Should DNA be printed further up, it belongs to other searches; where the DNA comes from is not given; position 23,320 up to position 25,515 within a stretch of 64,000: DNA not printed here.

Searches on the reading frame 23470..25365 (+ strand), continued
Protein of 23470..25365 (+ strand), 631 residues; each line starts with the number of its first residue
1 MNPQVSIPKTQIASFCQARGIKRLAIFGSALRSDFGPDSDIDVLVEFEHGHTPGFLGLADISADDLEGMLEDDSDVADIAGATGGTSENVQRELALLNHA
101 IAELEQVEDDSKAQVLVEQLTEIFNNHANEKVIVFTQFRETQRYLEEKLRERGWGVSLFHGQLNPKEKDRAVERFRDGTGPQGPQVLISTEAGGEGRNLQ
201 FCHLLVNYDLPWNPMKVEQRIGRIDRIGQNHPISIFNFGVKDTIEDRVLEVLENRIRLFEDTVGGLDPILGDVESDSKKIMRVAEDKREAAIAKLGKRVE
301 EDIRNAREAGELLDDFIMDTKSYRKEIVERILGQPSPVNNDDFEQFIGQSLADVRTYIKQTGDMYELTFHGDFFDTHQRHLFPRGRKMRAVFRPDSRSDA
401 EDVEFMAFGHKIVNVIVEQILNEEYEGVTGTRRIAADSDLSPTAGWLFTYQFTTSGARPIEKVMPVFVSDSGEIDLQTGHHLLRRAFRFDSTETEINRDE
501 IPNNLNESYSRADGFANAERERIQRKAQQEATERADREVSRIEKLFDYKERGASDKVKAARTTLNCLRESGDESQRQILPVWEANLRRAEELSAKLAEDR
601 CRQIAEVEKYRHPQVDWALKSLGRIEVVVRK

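Call 11: find_encoding_contigs(protein=P0001, flank=10000, max_places=3)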
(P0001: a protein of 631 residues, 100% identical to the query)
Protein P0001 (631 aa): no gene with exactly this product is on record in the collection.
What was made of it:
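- The exact protein is not on record in the contig index (call 11).
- Tried and rejected: Looking up the window protein's contig failed, as it is not on record (call 11).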

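Call 18: find_encoding_contigs(protein=P0075, flank=6000, max_places=2)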
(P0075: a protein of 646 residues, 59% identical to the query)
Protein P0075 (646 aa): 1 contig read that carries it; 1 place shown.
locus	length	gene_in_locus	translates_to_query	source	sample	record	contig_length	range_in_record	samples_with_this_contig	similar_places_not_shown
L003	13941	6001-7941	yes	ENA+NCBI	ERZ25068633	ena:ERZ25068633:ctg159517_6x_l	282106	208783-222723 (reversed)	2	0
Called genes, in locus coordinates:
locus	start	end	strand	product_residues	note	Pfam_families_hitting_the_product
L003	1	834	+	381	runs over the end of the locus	PF03841:SelA (faint)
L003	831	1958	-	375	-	PF04909:Amidohydro_2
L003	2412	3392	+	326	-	PF00106:adh_short (weak), PF01073:3Beta_HSD, PF01370:Epimerase, PF02719:Polysacc_synt_2, PF04321:RmlD_sub_bind, PF08659:KR, PF13460:NAD_binding_10, PF16363:GDP_Man_Dehyd, +2 more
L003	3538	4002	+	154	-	PF00383:dCMP_cyt_deam_1, PF14437:MafB19-deam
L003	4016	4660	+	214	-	PF05148:Methyltransf_8 (faint), PF13489:Methyltransf_23, PF01209:Ubie_methyltran, PF03848:TehB, PF13847:Methyltransf_31, PF08241:Methyltransf_11, PF08242:Methyltransf_12, PF13649:Methyltransf_25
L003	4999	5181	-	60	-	-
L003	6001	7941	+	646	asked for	PF00271:Helicase_C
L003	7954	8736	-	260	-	PF00106:adh_short, PF13561:adh_short_C2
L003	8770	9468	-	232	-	PF02585:PIG-L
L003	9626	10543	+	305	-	PF13527:Acetyltransf_9 (faint), PF00583:Acetyltransf_1, PF13508:Acetyltransf_7, PF13302:Acetyltransf_3 (weak), PF00583:Acetyltransf_1, PF13673:Acetyltransf_10, PF13508:Acetyltransf_7, PF08445:FR47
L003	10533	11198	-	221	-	PF04367:DUF502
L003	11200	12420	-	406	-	PF13439:Glyco_transf_4, PF20706:GT4-conflict, PF13579:Glyco_trans_4_4, PF00534:Glycos_transf_1, PF13692:Glyco_trans_1_4, PF13524:Glyco_trans_1_2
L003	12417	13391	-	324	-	PF13480:Acetyltransf_6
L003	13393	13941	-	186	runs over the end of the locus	PF01227:GTP_cyclohydroI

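Call 19: find_encoding_contigs(protein=P0089, flank=6000, max_places=2)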
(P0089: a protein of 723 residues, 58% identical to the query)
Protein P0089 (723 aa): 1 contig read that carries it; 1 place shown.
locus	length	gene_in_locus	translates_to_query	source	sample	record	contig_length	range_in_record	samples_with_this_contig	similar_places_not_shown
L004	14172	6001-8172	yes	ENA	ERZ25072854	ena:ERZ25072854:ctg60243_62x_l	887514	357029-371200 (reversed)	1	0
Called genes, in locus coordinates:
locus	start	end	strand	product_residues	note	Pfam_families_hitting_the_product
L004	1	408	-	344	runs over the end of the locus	PF01547:SBP_bac_1, PF13531:SBP_bac_11, PF13416:SBP_bac_8, PF13343:SBP_bac_6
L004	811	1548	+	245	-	-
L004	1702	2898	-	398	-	PF07508:Recombinase, PF13408:Zn_ribbon_recom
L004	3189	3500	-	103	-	-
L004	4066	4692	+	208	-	PF00176:SNF2-rel_dom, PF00270:DEAD, PF04851:ResIII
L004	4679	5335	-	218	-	PF13358:DDE_3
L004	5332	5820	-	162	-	PF13384:HTH_23, PF13518:HTH_28 (weak), PF13551:HTH_29, PF13565:HTH_32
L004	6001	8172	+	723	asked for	PF00271:Helicase_C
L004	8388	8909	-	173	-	PF13701:DDE_Tnp_1_4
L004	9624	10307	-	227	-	PF26900:Phage_lambda_Ea47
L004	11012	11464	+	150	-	-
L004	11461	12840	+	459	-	PF01555:N6_N4_Mtase, PF01170:UPF0020 (faint)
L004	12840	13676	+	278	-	PF09015:NgoMIV_restric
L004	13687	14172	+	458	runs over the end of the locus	PF00270:DEAD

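Call 20: find_encoding_contigs(protein=P0081, flank=6000, max_places=2)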
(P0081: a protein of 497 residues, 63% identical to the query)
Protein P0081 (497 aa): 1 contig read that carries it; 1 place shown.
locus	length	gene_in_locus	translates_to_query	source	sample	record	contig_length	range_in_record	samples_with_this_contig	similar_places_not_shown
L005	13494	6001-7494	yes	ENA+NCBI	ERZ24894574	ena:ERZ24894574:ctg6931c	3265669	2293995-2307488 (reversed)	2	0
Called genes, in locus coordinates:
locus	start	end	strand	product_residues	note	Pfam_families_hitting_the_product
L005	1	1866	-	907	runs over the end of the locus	PF10593:Z1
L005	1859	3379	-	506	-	PF13589:HATPase_c_3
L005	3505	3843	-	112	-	-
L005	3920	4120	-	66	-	-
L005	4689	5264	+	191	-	PF13340:DUF4096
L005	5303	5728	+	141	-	PF01609:DDE_Tnp_1, PF13586:DDE_Tnp_1_2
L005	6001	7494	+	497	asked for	PF00271:Helicase_C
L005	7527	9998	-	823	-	PF01841:Transglut_core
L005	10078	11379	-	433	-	PF01882:DUF58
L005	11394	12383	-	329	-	PF20030:bpMoxR, PF00004:AAA (weak), PF07726:AAA_3, PF07728:AAA_5, PF17863:AAA_lid_2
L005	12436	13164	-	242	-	PF02660:G3P_acyltransf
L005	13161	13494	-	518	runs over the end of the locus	PF00009:GTP_EFTU, PF01926:MMR_HSR1, PF02421:FeoB_N, PF04548:AIG1 (weak), PF00009:GTP_EFTU, PF01926:MMR_HSR1, PF02421:FeoB_N, PF14714:KH_dom-like, +5 more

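Call 21: find_related_loci(query=window:23470-25365:+, collection=genome_contigs, flank=8000)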
Query window:23470-25365:+ (631 aa) in genome_contigs; peptide patterns used: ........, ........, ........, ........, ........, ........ (x = any residue, [..] = any of these).
599 stretches matched a pattern (row limit reached: there are more); 570 encode a relative of the query (tblastn E <= 1e-3); the best 80 are kept; 79 distinct loci.
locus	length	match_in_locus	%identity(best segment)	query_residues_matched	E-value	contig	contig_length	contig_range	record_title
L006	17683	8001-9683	65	62-628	0e+0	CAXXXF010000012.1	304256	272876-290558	MAG: Candidatus Latescibacterota bacterium isolate cdc6522c-bbe9-4fa3-a52d-301d393956c9 genome assembly, contig: contig_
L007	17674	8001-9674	60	64-628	0e+0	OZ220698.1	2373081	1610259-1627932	MAG: Dehalococcoidia bacterium isolate 1c31877f-31fb-4be5-889e-2983ccd84c47 genome assembly, chromosome: 1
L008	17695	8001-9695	61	61-628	0e+0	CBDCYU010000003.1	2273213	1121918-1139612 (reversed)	MAG: Dehalococcoidia bacterium isolate 262ce888-de54-4936-a59d-857f670bbefa genome assembly, contig: contig_3, whole gen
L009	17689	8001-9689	61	61-628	0e+0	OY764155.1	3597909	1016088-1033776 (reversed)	MAG: Dehalococcoidia bacterium isolate 8f8fc053-1767-4988-ba26-2aa978362f9c genome assembly, chromosome: 1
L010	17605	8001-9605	62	93-628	0e+0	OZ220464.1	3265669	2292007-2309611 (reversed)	MAG: Dehalococcoidia bacterium isolate 865023ef-8e16-4315-bfec-facb54b4b210 genome assembly, chromosome: 1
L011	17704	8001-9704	60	56-628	0e+0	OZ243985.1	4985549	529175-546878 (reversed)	MAG: Caldilineaceae bacterium isolate 1a963e88-e386-4f35-86cd-9ea7058ee1bf genome assembly, chromosome: 1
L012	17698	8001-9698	59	59-628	0e+0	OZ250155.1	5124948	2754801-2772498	MAG: Dehalococcoidia bacterium isolate 1061aa9e-c1ab-476f-8b68-e9686b595c54 genome assembly, chromosome: 1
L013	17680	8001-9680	60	65-628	0e+0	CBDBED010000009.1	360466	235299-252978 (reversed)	MAG: Dehalococcoidia bacterium isolate 5625331d-cfd1-4067-b2ed-0d0e62f3ee82 genome assembly, contig: contig_9, whole gen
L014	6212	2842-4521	61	65-628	0e+0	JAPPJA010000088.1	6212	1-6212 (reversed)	MAG: Chloroflexota bacterium isolate RHO2_bin_36 NODE_12357_length_6212_cov_4.424882, whole genome shotgun sequence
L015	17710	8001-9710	61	59-628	0e+0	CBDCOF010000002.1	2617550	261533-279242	MAG: Dehalococcoidia bacterium isolate f6db25fd-3272-4cc8-8767-510b53d0c936 genome assembly, contig: contig_2, whole gen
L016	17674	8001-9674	60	65-628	0e+0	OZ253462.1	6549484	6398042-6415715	MAG: Candidatus Latescibacterota bacterium isolate 85c596c4-e601-42f5-bc00-22a25924bb3e genome assembly, chromosome: 1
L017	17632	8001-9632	61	78-628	0e+0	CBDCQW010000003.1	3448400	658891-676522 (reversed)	MAG: Dehalococcoidia bacterium isolate 156317b5-1015-4f7b-970c-a7c120c590d5 genome assembly, contig: contig_3, whole gen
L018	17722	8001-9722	59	56-631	0e+0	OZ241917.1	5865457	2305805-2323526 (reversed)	MAG: Candidatus Latescibacterota bacterium isolate 5e8d6608-c5e3-4027-8d72-793febe4c990 genome assembly, chromosome: 1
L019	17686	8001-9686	60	62-628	0e+0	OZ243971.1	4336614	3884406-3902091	MAG: Caldilineaceae bacterium isolate 3f5651a3-4c64-4ddd-a15f-43440b2599a7 genome assembly, chromosome: 1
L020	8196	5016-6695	59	65-628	0e+0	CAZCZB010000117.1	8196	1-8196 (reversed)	MAG TPA_asm: uncultured Dehalococcoidia bacterium isolate SRP109090_co1_5 genome assembly, contig: NODE_13388_length_819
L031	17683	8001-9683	59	61-628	0e+0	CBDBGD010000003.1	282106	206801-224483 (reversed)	MAG: Dehalococcoidia bacterium isolate 071da621-6304-4d5e-9b44-e96b0957c40d genome assembly, contig: contig_3, whole gen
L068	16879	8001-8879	62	83-628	5e-54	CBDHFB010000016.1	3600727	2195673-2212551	MAG: Dehalococcoidia bacterium isolate 5892fe59-49e4-48a8-8c95-40c51a55cd3e genome assembly, contig: contig_12, whole ge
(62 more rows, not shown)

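Call 27: search_protein_families(library=ncbifam, proteins=[window:23470-25365:+, P0002, P0003], max_evalue=0.001)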
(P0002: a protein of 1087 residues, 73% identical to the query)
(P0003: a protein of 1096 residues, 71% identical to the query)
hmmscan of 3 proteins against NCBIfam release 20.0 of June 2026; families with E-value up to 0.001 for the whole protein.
window:23470-25365:+ (631 aa): 23 families
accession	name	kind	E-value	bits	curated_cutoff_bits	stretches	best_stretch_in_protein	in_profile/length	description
NF038317.1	DISARM_DrmD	equivalog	6.2e-61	206.9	610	1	72-614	444-1005/1021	DISARM system SNF2-like helicase DrmD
NF003426.0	PRK04914.1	equivalog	2.1e-41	142.1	576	1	110-558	475-928/959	RNA polymerase-associated protein RapA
NF038318.1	DISARM_DrmD_b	equivalog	3.4e-34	118.1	950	2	184-330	487-640/868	DISARM system SNF2-like helicase DrmD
NF041062.1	DpdE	equivalog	1.8e-33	115.6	500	1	78-581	493-997/1048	protein DpdE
NF042964.1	phospholipD_antiphage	equivalog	2.1e-31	109.1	1100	1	82-277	637-840/895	phospholipase D-like domain-containing anti-phage protein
NF058637.1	helic_SCO1167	equivalog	4.8e-25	87.8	1200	1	112-272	764-919/932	SCO1167/SCO6262 family helicase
NF053675.1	pilus_reg_Snf2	equivalog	9.7e-17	60.3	1100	1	111-264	861-1009/1029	pilus expression-regulating Snf2 family helicase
NF010337.0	PRK13766.1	equivalog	2.3e-12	45.8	610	1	97-302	333-540/781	Hef nuclease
NF008394.0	PRK11192.1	equivalog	3.9e-12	45.7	507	1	117-236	235-351/441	ATP-dependent RNA helicase SrmB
NF002340.1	PRK01297.1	equivalog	6.5e-12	44.9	564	1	117-240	237-355/372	ATP-dependent RNA helicase RhlB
NF041790.1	anti-phage_ZorD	equivalog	1.1e-11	43.4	1500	1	105-235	899-1032/1035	type I Zorya anti-phage system protein ZorD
NF008744.0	PRK11776.1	equivalog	1.2e-11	43.9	524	1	103-230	216-339/460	ATP-dependent RNA helicase DbpA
NF053631.1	RNA_helic_CshA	equivalog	9.2e-11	41.3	646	1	110-305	218-408/434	degradosome RNA helicase CshA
NF053711.1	RNA_heli_RhlE1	exception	2e-09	36.7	750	1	118-230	233-341/434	RNA helicase RhlE1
NF053636.1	DDHlcsCsdAPsy1082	equivalog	1.4e-07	30.4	890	1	120-230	234-340/512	DEAD/DEAH box helicase CsdA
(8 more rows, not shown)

P0002 (1087 aa): 24 families
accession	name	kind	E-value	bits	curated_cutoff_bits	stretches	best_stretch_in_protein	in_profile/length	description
NF003426.0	PRK04914.1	equivalog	5.9e-110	369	576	1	21-1014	18-928/959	RNA polymerase-associated protein RapA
NF038317.1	DISARM_DrmD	equivalog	2.9e-101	340.4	610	1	151-1071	103-1004/1021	DISARM system SNF2-like helicase DrmD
NF041062.1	DpdE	equivalog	1.8e-80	271.2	500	1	153-1033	151-989/1048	protein DpdE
NF038318.1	DISARM_DrmD_b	equivalog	6.1e-75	252.9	950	3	138-353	12-217/868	DISARM system SNF2-like helicase DrmD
NF042964.1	phospholipD_antiphage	equivalog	6.3e-58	196.8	1100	2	451-752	568-856/895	phospholipase D-like domain-containing anti-phage protein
NF058637.1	helic_SCO1167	equivalog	2.3e-33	115.3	1200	2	571-726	764-917/932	SCO1167/SCO6262 family helicase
NF053675.1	pilus_reg_Snf2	equivalog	1.8e-26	92.5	1100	2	574-723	865-1012/1029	pilus expression-regulating Snf2 family helicase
NF041790.1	anti-phage_ZorD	equivalog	4.2e-16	58.1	1500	1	569-691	904-1032/1035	type I Zorya anti-phage system protein ZorD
NF010337.0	PRK13766.1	equivalog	6.9e-15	54.2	610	1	558-754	335-539/781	Hef nuclease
NF008744.0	PRK11776.1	equivalog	1.4e-12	46.9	524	1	575-686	229-339/460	ATP-dependent RNA helicase DbpA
NF008394.0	PRK11192.1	equivalog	1.6e-10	40.4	507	1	577-686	236-344/441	ATP-dependent RNA helicase SrmB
NF053631.1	RNA_helic_CshA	equivalog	3.3e-10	39.4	646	1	576-762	225-409/434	degradosome RNA helicase CshA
NF053711.1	RNA_heli_RhlE1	exception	1.7e-09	36.9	750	1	577-686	233-341/434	RNA helicase RhlE1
NF002340.1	PRK01297.1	equivalog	9e-09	34.6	564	1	579-691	240-350/372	ATP-dependent RNA helicase RhlB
NF053636.1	DDHlcsCsdAPsy1082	equivalog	3.6e-08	32.4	890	1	580-696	235-348/512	DEAD/DEAH box helicase CsdA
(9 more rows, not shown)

P0003 (1096 aa): 25 families
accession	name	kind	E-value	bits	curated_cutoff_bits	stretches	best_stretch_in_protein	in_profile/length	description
NF003426.0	PRK04914.1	equivalog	4.7e-112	375.9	576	2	27-469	18-449/959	RNA polymerase-associated protein RapA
NF038317.1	DISARM_DrmD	equivalog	4.8e-101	339.7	610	2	428-1080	311-1004/1021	DISARM system SNF2-like helicase DrmD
NF041062.1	DpdE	equivalog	8.4e-81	272.3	500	1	160-1056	151-1003/1048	protein DpdE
NF038318.1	DISARM_DrmD_b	equivalog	1.7e-71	241.5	950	3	150-360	17-217/868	DISARM system SNF2-like helicase DrmD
NF042964.1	phospholipD_antiphage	equivalog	1.5e-58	198.9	1100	1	160-751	226-850/895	phospholipase D-like domain-containing anti-phage protein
NF058637.1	helic_SCO1167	equivalog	1.7e-29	102.5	1200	2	579-745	764-928/932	SCO1167/SCO6262 family helicase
NF053675.1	pilus_reg_Snf2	equivalog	4.2e-24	84.7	1100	2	593-745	874-1025/1029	pilus expression-regulating Snf2 family helicase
NF010337.0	PRK13766.1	equivalog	3.3e-16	58.6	610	1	567-773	336-549/781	Hef nuclease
NF008744.0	PRK11776.1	equivalog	2.5e-14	52.7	524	1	572-701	218-347/460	ATP-dependent RNA helicase DbpA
NF041790.1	anti-phage_ZorD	equivalog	5.9e-14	51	1500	1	576-699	903-1032/1035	type I Zorya anti-phage system protein ZorD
NF053631.1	RNA_helic_CshA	equivalog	1.8e-11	43.6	646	1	581-786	222-424/434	degradosome RNA helicase CshA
NF053711.1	RNA_heli_RhlE1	exception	5e-11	42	750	1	574-699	226-347/434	RNA helicase RhlE1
NF008394.0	PRK11192.1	equivalog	8e-11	41.4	507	1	585-752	236-400/441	ATP-dependent RNA helicase SrmB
NF002340.1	PRK01297.1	equivalog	3.9e-10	39.1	564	1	586-699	239-350/372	ATP-dependent RNA helicase RhlB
NF007882.0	PRK10590.1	equivalog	3.7e-08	32.8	743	1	585-693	234-341/456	ATP-dependent RNA helicase RhlE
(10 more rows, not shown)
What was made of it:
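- On RapA (NCBIfam NF003426 equivalog): Full-length relatives 369 and 375.9 bits (call 27).
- On DISARM DrmD (NF038317): 206.9 bits (call 27).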
